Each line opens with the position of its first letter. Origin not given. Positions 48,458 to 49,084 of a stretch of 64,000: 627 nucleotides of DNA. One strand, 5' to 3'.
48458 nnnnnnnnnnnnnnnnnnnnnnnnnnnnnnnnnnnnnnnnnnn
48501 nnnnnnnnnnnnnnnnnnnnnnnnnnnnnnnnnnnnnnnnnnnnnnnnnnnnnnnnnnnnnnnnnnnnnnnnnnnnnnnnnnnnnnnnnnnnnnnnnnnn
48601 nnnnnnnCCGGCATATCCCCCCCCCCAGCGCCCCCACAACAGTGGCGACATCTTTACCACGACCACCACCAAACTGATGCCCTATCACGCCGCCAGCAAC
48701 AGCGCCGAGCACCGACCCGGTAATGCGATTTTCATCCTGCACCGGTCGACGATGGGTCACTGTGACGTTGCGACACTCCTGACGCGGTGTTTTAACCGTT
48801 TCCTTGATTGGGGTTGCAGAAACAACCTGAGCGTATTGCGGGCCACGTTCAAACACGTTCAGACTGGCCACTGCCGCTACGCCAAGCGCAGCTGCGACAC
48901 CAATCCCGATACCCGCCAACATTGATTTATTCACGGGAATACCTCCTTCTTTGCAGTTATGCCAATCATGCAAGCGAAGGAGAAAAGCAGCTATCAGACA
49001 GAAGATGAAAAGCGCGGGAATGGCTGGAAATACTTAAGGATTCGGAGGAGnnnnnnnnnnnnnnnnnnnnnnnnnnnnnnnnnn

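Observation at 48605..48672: ycfJ split by a frameshift at a 10-C homopolymer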

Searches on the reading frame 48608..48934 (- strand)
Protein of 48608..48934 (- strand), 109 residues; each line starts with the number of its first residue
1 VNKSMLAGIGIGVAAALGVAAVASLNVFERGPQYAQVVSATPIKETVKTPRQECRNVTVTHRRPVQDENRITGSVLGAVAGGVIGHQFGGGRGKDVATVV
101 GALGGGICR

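Call 27: list_cluster_members(proteins=[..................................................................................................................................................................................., window:48608-48934:-, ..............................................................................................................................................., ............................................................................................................, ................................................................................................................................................, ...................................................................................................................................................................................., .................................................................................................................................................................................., window:48397-48672:-, window:48397-48651:-, window:48608-48973:-])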
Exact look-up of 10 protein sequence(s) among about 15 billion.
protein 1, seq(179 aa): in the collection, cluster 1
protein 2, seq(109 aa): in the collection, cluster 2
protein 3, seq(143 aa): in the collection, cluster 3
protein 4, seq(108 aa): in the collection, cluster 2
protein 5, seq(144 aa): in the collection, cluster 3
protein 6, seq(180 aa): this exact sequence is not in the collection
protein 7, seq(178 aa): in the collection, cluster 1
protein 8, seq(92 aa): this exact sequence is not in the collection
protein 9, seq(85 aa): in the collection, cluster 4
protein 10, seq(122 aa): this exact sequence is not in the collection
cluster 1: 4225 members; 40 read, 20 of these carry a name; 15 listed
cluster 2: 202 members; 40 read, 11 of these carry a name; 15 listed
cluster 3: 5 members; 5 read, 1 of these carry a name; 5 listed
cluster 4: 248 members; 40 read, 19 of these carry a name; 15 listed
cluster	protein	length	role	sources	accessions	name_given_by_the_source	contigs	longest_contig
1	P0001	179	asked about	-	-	glycine zipper 2TM domain-containing protein [Escherichia coli] | Uncharacterized protein YcfJ n=43 Tax=Enterobacteriaceae TaxID=543 RepID=YCFJ_ECOLI | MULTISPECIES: glycine zipper 2TM domain-containing protein [Enterobacteriaceae]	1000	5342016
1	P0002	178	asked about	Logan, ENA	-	-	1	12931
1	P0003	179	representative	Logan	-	-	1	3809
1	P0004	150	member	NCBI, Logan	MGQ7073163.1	glycine zipper 2TM domain-containing protein, partial [Escherichia sp. SP-MK2]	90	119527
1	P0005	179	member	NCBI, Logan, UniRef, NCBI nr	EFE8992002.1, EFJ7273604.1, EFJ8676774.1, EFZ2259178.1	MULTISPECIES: glycine zipper 2TM domain-containing protein [Enterobacteriaceae] | Glycine zipper 2TM domain-containing protein n=1 Tax=Shigella flexneri serotype 5a ...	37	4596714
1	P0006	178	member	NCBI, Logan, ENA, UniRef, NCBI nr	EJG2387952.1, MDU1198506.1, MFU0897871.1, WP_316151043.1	glycine zipper 2TM domain-containing protein [Kluyvera ascorbata] | glycine zipper 2TM domain-containing protein n=1 Tax=Kluyvera ascorbata TaxID=51288 ...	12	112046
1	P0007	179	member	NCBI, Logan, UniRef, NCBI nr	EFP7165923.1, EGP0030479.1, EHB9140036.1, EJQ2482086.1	glycine zipper 2TM domain-containing protein [Shigella flexneri] | glycine zipper 2TM domain-containing protein n=1 Tax=Escherichia coli TaxID=562 ... | glycine zipper 2TM domain-containing protein [Escherichia coli]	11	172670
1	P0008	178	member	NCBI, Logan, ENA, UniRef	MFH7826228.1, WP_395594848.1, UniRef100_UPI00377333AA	glycine zipper 2TM domain-containing protein [Kluyvera chengduensis] | glycine zipper 2TM domain-containing protein n=1 Tax=Kluyvera sp. 142359 TaxID=3375726 ...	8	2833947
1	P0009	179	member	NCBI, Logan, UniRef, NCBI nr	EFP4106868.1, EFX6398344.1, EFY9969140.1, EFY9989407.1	glycine zipper 2TM domain-containing protein [Shigella boydii] | glycine zipper 2TM domain-containing protein n=1 Tax=Shigella boydii TaxID=621 ...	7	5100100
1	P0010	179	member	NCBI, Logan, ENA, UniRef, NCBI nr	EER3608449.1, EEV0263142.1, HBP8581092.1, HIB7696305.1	glycine zipper 2TM domain-containing protein [Escherichia coli] | glycine zipper 2TM domain-containing protein n=1 Tax=Escherichia coli TaxID=562 ...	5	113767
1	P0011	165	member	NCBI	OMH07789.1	hypothetical protein BWX35_03965, partial [Escherichia coli]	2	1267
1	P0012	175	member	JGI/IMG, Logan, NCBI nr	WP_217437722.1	uncharacterized protein YcfJ | glycine zipper 2TM domain-containing protein [Citrobacter farmeri]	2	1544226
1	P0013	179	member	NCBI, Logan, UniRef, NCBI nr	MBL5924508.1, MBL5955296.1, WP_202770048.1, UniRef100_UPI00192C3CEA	glycine zipper 2TM domain-containing protein [Enterobacter asburiae] | glycine zipper 2TM domain-containing protein n=1 Tax=Enterobacter asburiae TaxID=61645 ...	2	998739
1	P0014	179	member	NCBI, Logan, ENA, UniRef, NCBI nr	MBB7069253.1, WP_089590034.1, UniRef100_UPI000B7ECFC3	glycine zipper 2TM domain-containing protein [Escherichia coli] | glycine zipper 2TM domain-containing protein n=1 Tax=Escherichia coli TaxID=562 ...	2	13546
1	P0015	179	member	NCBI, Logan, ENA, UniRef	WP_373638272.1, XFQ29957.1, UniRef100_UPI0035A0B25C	glycine zipper 2TM domain-containing protein [Klebsiella quasipneumoniae] | glycine zipper 2TM domain-containing protein n=1 Tax=Klebsiella quasipneumoniae ...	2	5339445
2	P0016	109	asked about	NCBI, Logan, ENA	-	-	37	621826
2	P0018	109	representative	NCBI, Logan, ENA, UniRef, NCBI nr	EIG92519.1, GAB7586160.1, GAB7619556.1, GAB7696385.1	hypothetical protein OkiPb00131_22320 [Escherichia coli] | Glycine zipper 2TM domain-containing protein n=1 Tax=Escherichia coli 97.0246 ... | hypothetical protein EC970246_2204 [Escherichia coli 97.0246]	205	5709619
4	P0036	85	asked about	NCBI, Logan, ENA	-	-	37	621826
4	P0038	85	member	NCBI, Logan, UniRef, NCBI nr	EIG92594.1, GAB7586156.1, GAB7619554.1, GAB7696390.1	surface antigen domain protein [Escherichia coli] | Uncharacterized protein n=1 Tax=Escherichia coli 97.0246 TaxID=869670 ... | hypothetical protein EC970246_2203 [Escherichia coli 97.0246]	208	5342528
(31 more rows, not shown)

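Call 28: find_encoding_contigs(protein=P0016, flank=3000, max_places=10)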
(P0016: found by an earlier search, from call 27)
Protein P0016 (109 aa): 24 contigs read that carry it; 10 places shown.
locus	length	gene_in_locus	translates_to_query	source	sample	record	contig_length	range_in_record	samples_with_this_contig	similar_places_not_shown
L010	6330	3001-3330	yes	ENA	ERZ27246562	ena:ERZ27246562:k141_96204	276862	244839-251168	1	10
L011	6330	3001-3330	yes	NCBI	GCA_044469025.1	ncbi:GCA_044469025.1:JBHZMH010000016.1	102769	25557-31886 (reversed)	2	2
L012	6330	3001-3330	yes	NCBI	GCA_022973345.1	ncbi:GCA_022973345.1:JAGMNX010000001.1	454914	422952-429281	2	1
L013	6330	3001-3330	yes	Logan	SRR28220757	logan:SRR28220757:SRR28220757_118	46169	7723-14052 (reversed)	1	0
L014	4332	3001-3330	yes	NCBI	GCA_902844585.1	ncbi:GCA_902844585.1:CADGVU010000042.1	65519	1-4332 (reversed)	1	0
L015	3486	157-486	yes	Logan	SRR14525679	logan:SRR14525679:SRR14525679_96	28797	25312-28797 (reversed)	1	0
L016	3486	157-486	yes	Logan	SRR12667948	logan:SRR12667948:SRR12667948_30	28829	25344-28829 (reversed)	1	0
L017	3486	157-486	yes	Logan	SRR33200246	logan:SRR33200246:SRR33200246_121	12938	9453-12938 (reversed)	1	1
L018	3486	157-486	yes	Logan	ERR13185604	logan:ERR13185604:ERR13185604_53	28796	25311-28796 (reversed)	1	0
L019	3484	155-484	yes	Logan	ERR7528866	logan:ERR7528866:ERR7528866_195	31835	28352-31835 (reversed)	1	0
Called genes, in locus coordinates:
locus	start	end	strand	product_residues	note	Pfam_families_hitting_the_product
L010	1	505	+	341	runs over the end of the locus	PF00933:Glyco_hydro_3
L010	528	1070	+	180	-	PF05728:UPF0227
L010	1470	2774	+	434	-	PF01266:DAO (faint), PF07992:Pyr_redox_2, PF13454:NAD_binding_9 (faint), PF00070:Pyr_redox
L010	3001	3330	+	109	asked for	PF05433:Rick_17kDa_Anti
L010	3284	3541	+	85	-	-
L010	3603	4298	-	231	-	PF00440:TetR_N, PF16925:TetR_C_13 (weak)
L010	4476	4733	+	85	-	PF07338:YdgH_BhsA-like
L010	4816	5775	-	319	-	PF01476:LysM (weak), PF03734:YkuD, PF17969:Ldt_C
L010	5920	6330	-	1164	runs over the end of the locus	PF14814:UB2H (weak), PF17757:UvrB_inter, PF21132:MFD_D3, PF02559:CarD_TRCF_RID, PF00270:DEAD, PF04851:ResIII, PF00271:Helicase_C, PF03461:TRCF, +1 more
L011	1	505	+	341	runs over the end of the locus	PF00933:Glyco_hydro_3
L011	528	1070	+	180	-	PF05728:UPF0227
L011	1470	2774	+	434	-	PF01266:DAO (faint), PF07992:Pyr_redox_2, PF13454:NAD_binding_9 (faint), PF00070:Pyr_redox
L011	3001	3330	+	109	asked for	PF05433:Rick_17kDa_Anti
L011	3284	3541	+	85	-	-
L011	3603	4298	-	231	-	PF00440:TetR_N, PF16925:TetR_C_13 (weak)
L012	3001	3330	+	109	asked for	PF05433:Rick_17kDa_Anti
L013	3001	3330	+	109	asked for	PF05433:Rick_17kDa_Anti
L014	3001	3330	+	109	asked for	PF05433:Rick_17kDa_Anti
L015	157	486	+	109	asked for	PF05433:Rick_17kDa_Anti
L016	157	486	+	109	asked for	PF05433:Rick_17kDa_Anti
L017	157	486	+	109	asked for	PF05433:Rick_17kDa_Anti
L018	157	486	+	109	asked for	PF05433:Rick_17kDa_Anti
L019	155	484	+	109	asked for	PF05433:Rick_17kDa_Anti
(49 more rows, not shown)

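Call 49: search_protein_families(library=pfam, proteins=[window:48608-48934:-], max_evalue=0.01)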
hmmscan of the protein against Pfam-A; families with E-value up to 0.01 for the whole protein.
seq(109 aa): 2 families
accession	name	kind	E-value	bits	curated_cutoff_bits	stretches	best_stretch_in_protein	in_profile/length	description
PF05433.20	Rick_17kDa_Anti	-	2.7e-08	34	24.2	1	73-107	2-37/43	Glycine zipper 2TM domain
PF13488.11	Gly-zipper_Omp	-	0.0084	16.5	25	1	73-107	2-37/46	Glycine zipper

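Call 63: find_encoding_contigs(protein=P0016, flank=10000, max_places=10)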
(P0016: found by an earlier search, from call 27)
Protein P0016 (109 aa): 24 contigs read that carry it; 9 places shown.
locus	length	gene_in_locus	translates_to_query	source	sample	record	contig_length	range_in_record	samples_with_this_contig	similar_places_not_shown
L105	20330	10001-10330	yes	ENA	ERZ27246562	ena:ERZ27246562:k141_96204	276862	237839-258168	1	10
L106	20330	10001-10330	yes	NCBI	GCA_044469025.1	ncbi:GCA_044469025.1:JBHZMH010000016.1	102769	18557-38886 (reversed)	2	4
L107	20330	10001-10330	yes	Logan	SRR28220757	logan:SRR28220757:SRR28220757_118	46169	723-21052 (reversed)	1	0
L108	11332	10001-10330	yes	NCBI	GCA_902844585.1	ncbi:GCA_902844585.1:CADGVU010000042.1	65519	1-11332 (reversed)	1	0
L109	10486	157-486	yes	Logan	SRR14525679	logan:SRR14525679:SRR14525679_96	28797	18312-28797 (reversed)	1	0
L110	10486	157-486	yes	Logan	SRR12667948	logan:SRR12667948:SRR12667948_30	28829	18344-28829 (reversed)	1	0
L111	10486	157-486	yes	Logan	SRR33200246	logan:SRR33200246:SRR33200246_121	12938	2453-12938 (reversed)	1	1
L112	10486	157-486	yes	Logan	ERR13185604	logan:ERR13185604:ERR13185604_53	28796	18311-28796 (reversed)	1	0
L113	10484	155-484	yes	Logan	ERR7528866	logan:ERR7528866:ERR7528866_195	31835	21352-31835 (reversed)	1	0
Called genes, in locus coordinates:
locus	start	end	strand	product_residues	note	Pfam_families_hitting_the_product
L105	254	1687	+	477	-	PF02378:PTS_EIIC, PF00367:PTS_EIIB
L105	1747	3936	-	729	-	PF07715:Plug, PF00593:TonB_dep_Rec_b-barrel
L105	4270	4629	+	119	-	PF11969:DcpS_C, PF01230:HIT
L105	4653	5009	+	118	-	PF07233:DUF1425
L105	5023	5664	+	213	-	PF13036:LpoB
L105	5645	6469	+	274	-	PF01636:APH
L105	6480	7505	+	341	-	PF00933:Glyco_hydro_3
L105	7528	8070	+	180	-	PF05728:UPF0227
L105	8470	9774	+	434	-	PF01266:DAO (faint), PF07992:Pyr_redox_2, PF13454:NAD_binding_9 (faint), PF00070:Pyr_redox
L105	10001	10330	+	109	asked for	PF05433:Rick_17kDa_Anti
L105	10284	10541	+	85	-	-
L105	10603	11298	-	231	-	PF00440:TetR_N, PF16925:TetR_C_13 (weak)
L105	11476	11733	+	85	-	PF07338:YdgH_BhsA-like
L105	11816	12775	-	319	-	PF01476:LysM (weak), PF03734:YkuD, PF17969:Ldt_C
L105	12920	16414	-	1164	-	PF14814:UB2H (weak), PF17757:UvrB_inter, PF21132:MFD_D3, PF02559:CarD_TRCF_RID, PF00270:DEAD, PF04851:ResIII, PF00271:Helicase_C, PF03461:TRCF, +1 more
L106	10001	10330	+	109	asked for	PF05433:Rick_17kDa_Anti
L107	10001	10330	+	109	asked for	PF05433:Rick_17kDa_Anti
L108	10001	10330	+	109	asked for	PF05433:Rick_17kDa_Anti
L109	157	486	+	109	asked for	PF05433:Rick_17kDa_Anti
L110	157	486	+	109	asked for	PF05433:Rick_17kDa_Anti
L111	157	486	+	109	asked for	PF05433:Rick_17kDa_Anti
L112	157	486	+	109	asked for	PF05433:Rick_17kDa_Anti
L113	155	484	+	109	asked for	PF05433:Rick_17kDa_Anti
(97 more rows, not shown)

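Call 69: find_encoding_contigs(protein=P0018, flank=1500, max_places=8)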
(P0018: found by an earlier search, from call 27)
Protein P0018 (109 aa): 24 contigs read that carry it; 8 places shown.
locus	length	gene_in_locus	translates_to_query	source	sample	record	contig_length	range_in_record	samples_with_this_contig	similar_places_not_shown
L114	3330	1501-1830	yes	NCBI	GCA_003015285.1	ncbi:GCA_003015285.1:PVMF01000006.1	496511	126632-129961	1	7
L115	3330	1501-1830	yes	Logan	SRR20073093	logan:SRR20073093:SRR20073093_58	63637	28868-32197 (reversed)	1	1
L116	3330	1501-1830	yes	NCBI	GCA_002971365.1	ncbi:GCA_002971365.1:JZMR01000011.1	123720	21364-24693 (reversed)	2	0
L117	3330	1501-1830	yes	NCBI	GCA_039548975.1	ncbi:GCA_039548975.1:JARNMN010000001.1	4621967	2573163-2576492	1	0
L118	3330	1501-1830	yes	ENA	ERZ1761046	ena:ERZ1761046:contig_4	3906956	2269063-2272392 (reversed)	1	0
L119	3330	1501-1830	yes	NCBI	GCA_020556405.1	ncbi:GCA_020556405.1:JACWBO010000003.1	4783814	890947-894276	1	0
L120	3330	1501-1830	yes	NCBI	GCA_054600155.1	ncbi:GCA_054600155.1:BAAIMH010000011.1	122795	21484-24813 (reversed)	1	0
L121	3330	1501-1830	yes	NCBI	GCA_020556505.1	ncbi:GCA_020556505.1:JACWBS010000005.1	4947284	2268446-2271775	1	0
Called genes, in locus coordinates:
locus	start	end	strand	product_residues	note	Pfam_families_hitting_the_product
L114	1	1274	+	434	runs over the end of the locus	PF01266:DAO (faint), PF07992:Pyr_redox_2, PF13454:NAD_binding_9 (faint), PF00070:Pyr_redox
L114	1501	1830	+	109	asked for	PF05433:Rick_17kDa_Anti (weak)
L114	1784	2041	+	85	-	-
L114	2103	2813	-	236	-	PF00440:TetR_N, PF16925:TetR_C_13 (weak)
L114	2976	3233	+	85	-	PF07338:YdgH_BhsA-like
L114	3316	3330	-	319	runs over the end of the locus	PF03734:YkuD, PF17969:Ldt_C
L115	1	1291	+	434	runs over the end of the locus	PF01266:DAO (faint), PF07992:Pyr_redox_2, PF13454:NAD_binding_9 (faint), PF00070:Pyr_redox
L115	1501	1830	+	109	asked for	PF05433:Rick_17kDa_Anti (weak)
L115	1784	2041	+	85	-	-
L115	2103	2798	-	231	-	PF00440:TetR_N, PF16925:TetR_C_13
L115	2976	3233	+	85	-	PF07338:YdgH_BhsA-like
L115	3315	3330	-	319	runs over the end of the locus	PF01476:LysM (weak), PF03734:YkuD, PF17969:Ldt_C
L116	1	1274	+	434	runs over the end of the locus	PF01266:DAO (faint), PF07992:Pyr_redox_2, PF13454:NAD_binding_9 (faint), PF00070:Pyr_redox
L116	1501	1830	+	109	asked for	PF05433:Rick_17kDa_Anti (weak)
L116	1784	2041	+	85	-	-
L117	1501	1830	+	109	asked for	PF05433:Rick_17kDa_Anti (weak)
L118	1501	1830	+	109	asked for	PF05433:Rick_17kDa_Anti (weak)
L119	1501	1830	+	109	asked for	PF05433:Rick_17kDa_Anti (weak)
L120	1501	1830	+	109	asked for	PF05433:Rick_17kDa_Anti (weak)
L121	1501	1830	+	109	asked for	PF05433:Rick_17kDa_Anti (weak)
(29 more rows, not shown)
